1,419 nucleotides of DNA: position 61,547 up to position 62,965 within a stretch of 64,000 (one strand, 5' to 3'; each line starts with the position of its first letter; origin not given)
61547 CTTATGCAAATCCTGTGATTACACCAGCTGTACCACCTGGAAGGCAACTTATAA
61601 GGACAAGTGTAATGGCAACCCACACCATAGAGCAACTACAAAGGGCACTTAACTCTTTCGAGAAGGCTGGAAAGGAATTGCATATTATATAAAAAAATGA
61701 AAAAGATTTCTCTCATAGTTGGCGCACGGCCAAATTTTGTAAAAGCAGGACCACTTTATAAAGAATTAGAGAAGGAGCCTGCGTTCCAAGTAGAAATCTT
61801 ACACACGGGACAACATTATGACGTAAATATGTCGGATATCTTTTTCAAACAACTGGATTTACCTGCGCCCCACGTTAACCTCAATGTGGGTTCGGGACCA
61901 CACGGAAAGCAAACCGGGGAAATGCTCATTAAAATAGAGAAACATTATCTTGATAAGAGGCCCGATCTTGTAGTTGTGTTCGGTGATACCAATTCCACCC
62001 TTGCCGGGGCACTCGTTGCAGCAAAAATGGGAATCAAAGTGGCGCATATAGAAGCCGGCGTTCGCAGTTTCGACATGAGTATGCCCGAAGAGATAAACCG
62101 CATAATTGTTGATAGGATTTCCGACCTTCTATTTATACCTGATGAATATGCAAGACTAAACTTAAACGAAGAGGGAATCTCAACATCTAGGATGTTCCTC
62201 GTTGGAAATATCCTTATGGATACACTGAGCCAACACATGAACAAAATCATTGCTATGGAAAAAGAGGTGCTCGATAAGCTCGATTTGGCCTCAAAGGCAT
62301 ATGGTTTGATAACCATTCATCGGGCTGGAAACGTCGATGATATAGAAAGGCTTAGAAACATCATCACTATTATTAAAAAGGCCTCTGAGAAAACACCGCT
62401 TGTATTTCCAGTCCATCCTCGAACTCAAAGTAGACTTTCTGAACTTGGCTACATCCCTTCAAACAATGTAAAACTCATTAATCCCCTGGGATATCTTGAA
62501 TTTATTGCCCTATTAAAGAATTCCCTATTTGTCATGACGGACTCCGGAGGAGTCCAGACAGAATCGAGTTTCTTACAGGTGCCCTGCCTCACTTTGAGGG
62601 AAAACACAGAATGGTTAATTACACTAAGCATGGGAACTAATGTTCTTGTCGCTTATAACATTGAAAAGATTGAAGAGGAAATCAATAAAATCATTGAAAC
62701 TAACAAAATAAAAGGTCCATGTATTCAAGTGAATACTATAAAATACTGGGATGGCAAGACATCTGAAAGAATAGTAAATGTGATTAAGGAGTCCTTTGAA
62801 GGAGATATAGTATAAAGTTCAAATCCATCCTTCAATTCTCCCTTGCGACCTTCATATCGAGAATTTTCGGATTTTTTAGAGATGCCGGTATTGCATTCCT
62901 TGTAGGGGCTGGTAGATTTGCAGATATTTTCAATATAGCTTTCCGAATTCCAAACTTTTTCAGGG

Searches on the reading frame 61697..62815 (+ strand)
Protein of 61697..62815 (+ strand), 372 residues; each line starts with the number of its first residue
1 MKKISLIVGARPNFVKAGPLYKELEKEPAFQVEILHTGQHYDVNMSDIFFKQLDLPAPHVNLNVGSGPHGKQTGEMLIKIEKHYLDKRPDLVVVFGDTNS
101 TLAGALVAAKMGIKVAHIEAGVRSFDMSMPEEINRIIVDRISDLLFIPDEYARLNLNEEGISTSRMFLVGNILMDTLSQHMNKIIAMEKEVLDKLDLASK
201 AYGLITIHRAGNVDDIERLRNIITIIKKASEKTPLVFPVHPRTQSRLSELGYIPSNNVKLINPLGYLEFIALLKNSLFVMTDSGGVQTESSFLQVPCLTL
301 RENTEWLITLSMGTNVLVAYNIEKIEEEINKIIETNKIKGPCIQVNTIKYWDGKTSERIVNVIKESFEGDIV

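Call 91: search_protein_families(library=pfam, proteins=[window:61697-62815:+], max_evalue=0.000001)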
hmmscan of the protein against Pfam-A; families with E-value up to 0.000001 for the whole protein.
window:61697-62815:+ (372 aa): 1 family
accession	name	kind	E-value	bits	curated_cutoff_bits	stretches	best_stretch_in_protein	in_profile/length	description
PF02350.25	Epimerase_2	-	2.2e-109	365.9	30.6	1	22-364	1-347/347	UDP-N-acetylglucosamine 2-epimerase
